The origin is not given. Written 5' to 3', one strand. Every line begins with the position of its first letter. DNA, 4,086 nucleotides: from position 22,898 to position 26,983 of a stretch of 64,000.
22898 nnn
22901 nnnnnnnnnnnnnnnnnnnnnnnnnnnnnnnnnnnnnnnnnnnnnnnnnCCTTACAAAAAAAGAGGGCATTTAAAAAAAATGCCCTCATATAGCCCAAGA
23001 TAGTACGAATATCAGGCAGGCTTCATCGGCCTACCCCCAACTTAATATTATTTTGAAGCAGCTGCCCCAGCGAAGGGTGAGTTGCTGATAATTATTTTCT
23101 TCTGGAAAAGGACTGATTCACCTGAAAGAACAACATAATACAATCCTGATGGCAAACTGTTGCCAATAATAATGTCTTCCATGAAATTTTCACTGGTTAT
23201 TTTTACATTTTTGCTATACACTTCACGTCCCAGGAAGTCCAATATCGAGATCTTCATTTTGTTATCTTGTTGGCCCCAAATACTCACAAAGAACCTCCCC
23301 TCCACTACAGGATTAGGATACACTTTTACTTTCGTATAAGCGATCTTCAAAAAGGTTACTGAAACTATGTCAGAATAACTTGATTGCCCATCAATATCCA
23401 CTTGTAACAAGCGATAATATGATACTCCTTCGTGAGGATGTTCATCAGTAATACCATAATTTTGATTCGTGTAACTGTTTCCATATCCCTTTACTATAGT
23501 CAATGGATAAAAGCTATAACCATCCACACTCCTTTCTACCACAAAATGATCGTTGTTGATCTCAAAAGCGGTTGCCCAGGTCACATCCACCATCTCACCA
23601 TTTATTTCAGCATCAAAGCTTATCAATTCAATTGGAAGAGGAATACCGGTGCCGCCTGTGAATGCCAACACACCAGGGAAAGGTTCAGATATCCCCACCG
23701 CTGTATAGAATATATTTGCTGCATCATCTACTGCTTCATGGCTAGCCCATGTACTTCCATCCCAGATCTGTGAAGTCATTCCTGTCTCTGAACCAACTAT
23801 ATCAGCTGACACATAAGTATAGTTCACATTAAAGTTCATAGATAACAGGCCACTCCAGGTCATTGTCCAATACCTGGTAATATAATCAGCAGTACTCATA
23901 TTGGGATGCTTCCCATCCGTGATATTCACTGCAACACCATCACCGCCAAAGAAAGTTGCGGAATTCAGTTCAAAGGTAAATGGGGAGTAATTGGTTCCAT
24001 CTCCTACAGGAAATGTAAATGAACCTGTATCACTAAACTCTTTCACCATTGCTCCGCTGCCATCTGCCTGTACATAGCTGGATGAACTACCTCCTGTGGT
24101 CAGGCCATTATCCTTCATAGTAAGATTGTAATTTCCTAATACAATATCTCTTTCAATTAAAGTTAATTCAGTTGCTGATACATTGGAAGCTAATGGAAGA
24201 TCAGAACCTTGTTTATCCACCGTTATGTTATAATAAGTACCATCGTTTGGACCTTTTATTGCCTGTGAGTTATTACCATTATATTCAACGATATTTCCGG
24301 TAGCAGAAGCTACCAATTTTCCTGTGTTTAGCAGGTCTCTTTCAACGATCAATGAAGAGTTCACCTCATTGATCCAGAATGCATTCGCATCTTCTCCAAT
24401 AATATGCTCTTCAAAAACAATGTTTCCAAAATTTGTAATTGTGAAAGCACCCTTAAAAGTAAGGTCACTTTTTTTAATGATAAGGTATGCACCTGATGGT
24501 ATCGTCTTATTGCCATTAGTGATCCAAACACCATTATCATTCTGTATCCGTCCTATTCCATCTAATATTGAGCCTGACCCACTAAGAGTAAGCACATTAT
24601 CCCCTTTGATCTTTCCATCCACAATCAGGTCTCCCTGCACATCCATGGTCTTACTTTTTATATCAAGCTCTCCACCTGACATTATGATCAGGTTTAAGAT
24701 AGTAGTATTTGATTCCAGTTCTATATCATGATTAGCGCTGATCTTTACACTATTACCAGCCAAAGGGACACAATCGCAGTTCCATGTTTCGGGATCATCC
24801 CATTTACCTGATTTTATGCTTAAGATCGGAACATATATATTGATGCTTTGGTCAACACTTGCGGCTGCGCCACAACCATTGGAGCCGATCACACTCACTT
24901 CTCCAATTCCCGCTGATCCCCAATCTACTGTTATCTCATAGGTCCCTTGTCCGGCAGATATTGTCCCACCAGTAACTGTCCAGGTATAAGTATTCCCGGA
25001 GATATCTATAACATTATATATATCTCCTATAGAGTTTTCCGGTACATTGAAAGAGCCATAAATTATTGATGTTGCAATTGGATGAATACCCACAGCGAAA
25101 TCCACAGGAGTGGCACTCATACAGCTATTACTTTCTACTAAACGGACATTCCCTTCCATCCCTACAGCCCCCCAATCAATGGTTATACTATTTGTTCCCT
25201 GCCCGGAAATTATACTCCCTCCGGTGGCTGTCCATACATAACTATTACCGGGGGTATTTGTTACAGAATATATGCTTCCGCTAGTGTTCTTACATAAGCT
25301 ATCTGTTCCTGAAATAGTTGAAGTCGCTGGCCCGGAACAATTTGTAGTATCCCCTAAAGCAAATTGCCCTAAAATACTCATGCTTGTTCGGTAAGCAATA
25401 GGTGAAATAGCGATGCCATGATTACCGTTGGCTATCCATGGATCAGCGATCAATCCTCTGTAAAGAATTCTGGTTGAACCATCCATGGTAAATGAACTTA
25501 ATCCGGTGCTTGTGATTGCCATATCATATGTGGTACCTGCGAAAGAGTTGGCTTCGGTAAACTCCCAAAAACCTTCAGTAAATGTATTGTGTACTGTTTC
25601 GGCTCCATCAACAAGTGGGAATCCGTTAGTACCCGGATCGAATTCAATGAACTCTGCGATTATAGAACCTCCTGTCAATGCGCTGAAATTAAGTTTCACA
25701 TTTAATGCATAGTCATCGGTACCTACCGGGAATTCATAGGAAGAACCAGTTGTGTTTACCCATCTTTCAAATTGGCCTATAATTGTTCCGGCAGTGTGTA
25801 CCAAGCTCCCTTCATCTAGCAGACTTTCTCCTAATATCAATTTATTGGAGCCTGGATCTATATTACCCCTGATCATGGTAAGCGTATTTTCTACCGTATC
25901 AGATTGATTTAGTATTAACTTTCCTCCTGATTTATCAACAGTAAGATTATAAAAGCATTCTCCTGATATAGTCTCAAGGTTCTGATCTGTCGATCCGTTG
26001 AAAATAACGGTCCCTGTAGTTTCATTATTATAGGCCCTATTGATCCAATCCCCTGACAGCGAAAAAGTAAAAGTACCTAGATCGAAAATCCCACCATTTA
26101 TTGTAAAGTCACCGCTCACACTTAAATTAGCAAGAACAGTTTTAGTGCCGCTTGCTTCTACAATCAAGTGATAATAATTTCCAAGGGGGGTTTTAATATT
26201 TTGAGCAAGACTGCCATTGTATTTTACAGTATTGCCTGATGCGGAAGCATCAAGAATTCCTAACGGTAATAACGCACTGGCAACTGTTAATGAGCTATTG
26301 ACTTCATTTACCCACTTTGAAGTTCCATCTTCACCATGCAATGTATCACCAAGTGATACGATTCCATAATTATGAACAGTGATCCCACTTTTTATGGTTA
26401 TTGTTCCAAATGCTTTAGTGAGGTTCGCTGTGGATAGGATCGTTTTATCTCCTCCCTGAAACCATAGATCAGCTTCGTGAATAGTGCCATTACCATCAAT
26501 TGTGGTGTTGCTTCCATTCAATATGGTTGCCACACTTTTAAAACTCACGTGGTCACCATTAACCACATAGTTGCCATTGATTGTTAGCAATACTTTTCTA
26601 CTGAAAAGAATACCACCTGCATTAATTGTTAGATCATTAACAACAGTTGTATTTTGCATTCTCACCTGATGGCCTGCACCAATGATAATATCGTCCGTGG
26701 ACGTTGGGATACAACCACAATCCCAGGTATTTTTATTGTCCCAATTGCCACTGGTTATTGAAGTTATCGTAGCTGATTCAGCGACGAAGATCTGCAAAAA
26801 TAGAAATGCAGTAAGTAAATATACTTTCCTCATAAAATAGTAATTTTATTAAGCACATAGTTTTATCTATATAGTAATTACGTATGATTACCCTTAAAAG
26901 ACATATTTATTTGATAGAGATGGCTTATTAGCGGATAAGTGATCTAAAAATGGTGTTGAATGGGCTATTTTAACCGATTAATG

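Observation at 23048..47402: Seven co-oriented tandem paralogs of an unnamed T9SS-exported beta-helix-like family fill 24 kb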

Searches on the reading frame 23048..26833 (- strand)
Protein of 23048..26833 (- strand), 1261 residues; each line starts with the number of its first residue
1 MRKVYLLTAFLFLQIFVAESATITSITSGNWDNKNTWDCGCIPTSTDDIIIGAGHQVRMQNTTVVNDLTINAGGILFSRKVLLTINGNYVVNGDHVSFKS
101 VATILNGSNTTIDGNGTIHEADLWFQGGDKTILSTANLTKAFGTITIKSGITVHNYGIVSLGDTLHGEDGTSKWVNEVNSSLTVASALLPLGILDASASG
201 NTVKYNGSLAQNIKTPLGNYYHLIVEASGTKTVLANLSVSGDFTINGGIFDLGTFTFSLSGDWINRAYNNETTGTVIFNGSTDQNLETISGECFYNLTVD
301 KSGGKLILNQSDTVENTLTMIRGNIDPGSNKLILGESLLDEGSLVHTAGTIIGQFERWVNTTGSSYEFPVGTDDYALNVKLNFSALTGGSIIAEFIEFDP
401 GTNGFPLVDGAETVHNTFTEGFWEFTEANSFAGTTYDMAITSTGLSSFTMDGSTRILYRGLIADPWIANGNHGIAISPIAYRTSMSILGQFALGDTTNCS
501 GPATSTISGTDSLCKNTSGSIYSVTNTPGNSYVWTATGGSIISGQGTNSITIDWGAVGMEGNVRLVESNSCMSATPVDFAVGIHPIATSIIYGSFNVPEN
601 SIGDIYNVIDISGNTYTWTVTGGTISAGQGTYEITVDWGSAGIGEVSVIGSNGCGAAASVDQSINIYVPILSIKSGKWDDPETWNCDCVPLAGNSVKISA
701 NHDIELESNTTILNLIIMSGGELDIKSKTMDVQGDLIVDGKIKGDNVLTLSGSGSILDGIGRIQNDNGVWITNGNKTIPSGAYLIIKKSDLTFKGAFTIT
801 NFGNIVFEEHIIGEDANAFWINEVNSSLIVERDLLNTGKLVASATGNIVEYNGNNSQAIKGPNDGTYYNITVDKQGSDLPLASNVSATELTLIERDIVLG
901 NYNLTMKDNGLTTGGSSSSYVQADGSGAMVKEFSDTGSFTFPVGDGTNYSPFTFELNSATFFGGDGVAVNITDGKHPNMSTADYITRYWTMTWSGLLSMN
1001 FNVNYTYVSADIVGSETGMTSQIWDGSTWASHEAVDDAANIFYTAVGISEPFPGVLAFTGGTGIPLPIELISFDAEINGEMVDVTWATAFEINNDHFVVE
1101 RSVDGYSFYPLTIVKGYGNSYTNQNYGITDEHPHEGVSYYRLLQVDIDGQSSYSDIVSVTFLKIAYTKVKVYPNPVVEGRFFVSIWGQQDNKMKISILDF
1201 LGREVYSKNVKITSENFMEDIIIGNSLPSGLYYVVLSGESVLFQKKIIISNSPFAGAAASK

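Call 4: search_protein_families(library=pfam, proteins=[window:23048-26833:-], max_evalue=0.1)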
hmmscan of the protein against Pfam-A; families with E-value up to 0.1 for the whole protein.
window:23048-26833:- (1261 aa): 3 families
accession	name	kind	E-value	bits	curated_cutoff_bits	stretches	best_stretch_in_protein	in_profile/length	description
PF19408.5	PKD_6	-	4.6e-24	85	25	2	504-577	5-78/82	PKD-like domain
PF18962.6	Por_Secre_tail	-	1.1e-08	35.7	27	1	1171-1249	1-75/75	Secretion system C-terminal sorting domain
PF10162.14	G8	-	5.6e-07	29.9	22.9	1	36-89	1-49/124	G8 domain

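Call 5: search_protein_families(library=ncbifam, proteins=[window:23048-26833:-], max_evalue=0.1)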
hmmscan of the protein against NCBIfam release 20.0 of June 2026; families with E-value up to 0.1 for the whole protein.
window:23048-26833:- (1261 aa): 1 family
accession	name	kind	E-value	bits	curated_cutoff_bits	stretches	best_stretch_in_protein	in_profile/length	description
TIGR04183.1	Por_Secre_tail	domain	5.4e-08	32.7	23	1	1171-1249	1-71/72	T9SS type A sorting domain-containing protein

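Call 15: search_solved_structures(query=window:23048-26833:-, max_evalue=1)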
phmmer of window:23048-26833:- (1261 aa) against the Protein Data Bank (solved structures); distinct sequences matched with E-value up to 1: 1.
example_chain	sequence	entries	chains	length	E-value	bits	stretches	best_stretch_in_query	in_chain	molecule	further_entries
8glk_D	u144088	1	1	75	0.14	13.2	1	1169-1249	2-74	Endonuclease I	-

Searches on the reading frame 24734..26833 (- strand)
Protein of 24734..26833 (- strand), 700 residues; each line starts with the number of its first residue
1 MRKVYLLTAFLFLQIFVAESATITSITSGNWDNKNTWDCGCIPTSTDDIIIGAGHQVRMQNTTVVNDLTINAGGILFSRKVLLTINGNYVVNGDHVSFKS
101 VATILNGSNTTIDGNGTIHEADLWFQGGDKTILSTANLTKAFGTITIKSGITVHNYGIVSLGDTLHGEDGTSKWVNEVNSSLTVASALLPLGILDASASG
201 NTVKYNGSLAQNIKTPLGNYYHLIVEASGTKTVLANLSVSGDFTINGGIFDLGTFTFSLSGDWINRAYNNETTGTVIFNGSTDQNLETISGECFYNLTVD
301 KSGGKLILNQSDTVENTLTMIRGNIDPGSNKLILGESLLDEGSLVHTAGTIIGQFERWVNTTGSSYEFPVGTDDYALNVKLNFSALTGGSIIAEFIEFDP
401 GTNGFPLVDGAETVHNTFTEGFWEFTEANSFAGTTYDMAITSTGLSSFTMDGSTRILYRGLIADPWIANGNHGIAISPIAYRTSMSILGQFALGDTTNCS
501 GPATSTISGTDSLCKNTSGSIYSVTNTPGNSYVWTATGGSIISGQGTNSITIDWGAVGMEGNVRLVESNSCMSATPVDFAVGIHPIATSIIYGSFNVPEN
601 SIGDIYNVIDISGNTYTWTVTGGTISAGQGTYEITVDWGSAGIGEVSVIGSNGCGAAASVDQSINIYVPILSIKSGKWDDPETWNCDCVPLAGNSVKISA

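Call 31: find_homologous_proteins(query=window:24734-26833:-, max_evalue=0.00001)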
Query window:24734-26833:- (700 aa): 27 proteins with E <= 0.00001 among 8000 candidates.
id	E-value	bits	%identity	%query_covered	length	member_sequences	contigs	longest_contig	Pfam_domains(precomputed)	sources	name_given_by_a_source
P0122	7.0e-231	787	44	97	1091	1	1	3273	PF19408.6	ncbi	ncbi:MAG: hypothetical protein DRI97_14195, partial [Bacteroidetes bacterium]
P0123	2.2e-212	726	42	93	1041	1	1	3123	PF19408.6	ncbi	ncbi:MAG: hypothetical protein V1904_14810, partial [Bacteroidota bacterium]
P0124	2.9e-206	705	43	97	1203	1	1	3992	PF19408.6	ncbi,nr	ncbi:MAG: hypothetical protein U9N53_04910, partial [Bacteroidota bacterium]|nr:hypothetical protein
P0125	9.3e-191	654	44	96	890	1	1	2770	PF19408.6,PF10162.15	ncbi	ncbi:MAG: hypothetical protein ACE5DN_03335, partial [Flavobacteriales bacterium]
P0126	7.3e-184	631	45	73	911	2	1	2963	PF19408.6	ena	-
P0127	3.0e-178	613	42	94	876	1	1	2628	PF19408.6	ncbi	ncbi:MAG: hypothetical protein V1904_12375, partial [Bacteroidota bacterium]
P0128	2.0e-174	600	41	100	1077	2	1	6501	PF19408.6,PF10162.15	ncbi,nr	ncbi:MAG: hypothetical protein PF590_01665, partial [Candidatus Delongbacteria bacterium]|nr:hypothe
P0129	1.2e-125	439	42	85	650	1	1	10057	PF19408.6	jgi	-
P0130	6.9e-108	380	35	98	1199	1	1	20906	-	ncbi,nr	ncbi:MAG: hypothetical protein HY958_06235 [Bacteroidia bacterium]|nr:hypothetical protein [Bacteroi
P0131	7.3e-84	301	40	37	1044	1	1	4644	PF19408.6,PF18962.8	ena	-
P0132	9.7e-66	241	40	60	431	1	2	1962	-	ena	-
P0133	1.4e-65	240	38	46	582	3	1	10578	PF19408.6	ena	-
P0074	3.6e-63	232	39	57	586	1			PF13573.13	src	-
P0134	6.0e-39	152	37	41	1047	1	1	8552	PF13573.13,PF18962.8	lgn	-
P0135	2.2e-23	101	38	33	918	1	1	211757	-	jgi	jgi:hypothetical protein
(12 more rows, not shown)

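Call 51: predict_structure(alignment_id=A3)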
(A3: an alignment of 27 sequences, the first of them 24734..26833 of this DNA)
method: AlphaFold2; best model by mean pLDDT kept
length: 700 residues; sequences in the alignment: 27
mean_pLDDT: 92.0   pTM: 0.72
mean pLDDT of the five models: 92.0, 90.9, 90.6, 90.2, 89.7
residues with pLDDT >= 90: 534; 70-90: 147; 50-70: 3; < 50: 16
segments of 3 or more residues with pLDDT < 50: 1-16
pLDDT, mean of each block of 10 residues (from residue 1): 41 52 97 96 96 96 96 93 96 89 93 95 93 97 93 98 96 98 97 97 97 97 97 97 97 97 95 95 96 97 96 98 96 96 96 97 91 90 90 94 88 90 96 91 84 93 92 89 94 88 86 92 91 93 94 90 89 84 89 94 95 91 96 97 95 90 93 90 89 81
secondary structure, 60 per line:
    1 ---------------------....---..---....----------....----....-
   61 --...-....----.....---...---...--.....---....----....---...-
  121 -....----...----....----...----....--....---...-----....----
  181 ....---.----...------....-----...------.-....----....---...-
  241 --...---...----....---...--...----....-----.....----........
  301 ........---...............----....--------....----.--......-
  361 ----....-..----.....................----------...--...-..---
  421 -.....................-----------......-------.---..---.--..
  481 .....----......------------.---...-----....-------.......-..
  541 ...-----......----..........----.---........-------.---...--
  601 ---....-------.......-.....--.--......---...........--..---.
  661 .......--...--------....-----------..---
elements in order (helices of 4 or more, strands of 3 or more residues): E22-25 E48-51 E56-59 E63-65 E67-70 E75-79 E83-85 E89-91 E94-98 E102-105 E110-113 E117-119 E122-125 E130-132 E137-140 E145-147 E152-155 E158-161 E165-167 E173-176 E181-184 E193-195 E202-205 E211-213 E222-225 E230-233 E237-239 E243-245 E249-251 E256-259 E263-265 E268-270 E275-278 E284-288 E293-308 E312-326 E331-334 E343-346 E354-359 E365-368 E376-396 E407-409 E412-414 E422-442 E454-459 E479-485 E490-495 E512-514 E520-523 E531-537 E539-543 E549-554 E559-568 E577-584 E596-598 E604-607 E615-621 E623-627 E633-638 E642-652 E660-667 E670-672

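Call 54: fold_search(model_id=the predicted structure, library=pdb)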
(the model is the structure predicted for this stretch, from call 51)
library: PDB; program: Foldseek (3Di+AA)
matches with E <= 10: 1611; with E <= 0.001: 48
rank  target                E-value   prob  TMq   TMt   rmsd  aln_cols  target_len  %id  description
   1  9flu_A                2.0e-05  1.00  0.12  0.23  28.8       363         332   15  CryoEM structure of the fragment-1 (3402-3733) in the grappling hook protein A (GhpA) in the bacterium Aureispira sp.  (released 2024-10-16)
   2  9g8b_A                2.0e-05  1.00  0.12  0.22  28.0       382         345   12  CryoEM structure of the fragment-2 (2892-3236) in the grappling hook protein A (GhpA) in the bacterium Aureispira sp.  (released 2024-10-16)
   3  9fls_A                3.1e-05  1.00  0.14  0.25  29.3       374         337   12  CryoEM structure of the fragment-3 (2061-2397) in the grappling hook protein A (GhpA) in the bacterium Aureispira sp.  (released 2024-10-16)
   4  6e57_A                3.1e-05  1.00  0.13  0.20  18.2       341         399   13  Bacteroides ovatus mixed-linkage glucan utilization locus (MLGUL) SGBP-B in complex with mixed-linkage heptasaccharide (released 2019-05-29)
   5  9fly_A                4.7e-05  1.00  0.15  0.12  46.3       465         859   12  CryoEM structure of the base (4151-5009) in the grappling hook protein A (GhpA) in the bacterium Aureispira sp. CCB-QB (released 2024-10-16)
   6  9gtb_B                5.1e-05  1.00  0.15  0.26  16.1       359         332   12  Cryo-EM structure of Mouse PMCA-NPTN complex captured in E1-Ca state (released 2025-08-06)
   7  6fg9_A                5.1e-05  1.00  0.13  0.11  25.4       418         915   10  Mouse SORCS2 ectodomain (sortilin related VPS10 domain containing receptor 2) (released 2018-08-01)
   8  9flp_A                5.6e-05  1.00  0.13  0.11  29.4       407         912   13  CryoEM structure of the neck (1403-2314) in the grappling hook protein A (GhpA) in the bacterium Aureispira sp. CCB-QB (released 2024-10-16)
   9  9flx_A                6.1e-05  1.00  0.13  0.22  24.5       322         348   13  CryoEM structure of the fragment-4 (4074-4421) in the grappling hook protein A (GhpA) in the bacterium Aureispira sp.  (released 2024-10-16)
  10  9flw_A                6.1e-05  1.00  0.14  0.17  41.6       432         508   11  CryoEM structure of the fragment-6 (3571-4078) in the grappling hook protein A (GhpA) in the bacterium Aureispira sp.  (released 2024-10-16)
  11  6e57_C                7.3e-05  1.00  0.13  0.20  18.5       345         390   12  Bacteroides ovatus mixed-linkage glucan utilization locus (MLGUL) SGBP-B in complex with mixed-linkage heptasaccharide (released 2019-05-29)
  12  6e57_D                1.0e-04  1.00  0.13  0.21  18.0       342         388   13  Bacteroides ovatus mixed-linkage glucan utilization locus (MLGUL) SGBP-B in complex with mixed-linkage heptasaccharide (released 2019-05-29)
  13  7mrs_A                1.3e-04  1.00  0.12  0.20  14.9       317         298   10  Zebrafish CNTN4 APPb complex (released 2022-01-05)
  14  7yq6_F                1.4e-04  0.98  0.15  0.13  25.8       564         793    9  human insulin receptor bound with A62 DNA aptamer (released 2022-11-09)
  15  7tym_A                1.5e-04  0.72  0.13  0.12  25.3       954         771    9  Cryo-EM Structure of insulin receptor-related receptor (IRR) in active-state captured at pH 9. The 3D refinement was a (released 2023-02-15)
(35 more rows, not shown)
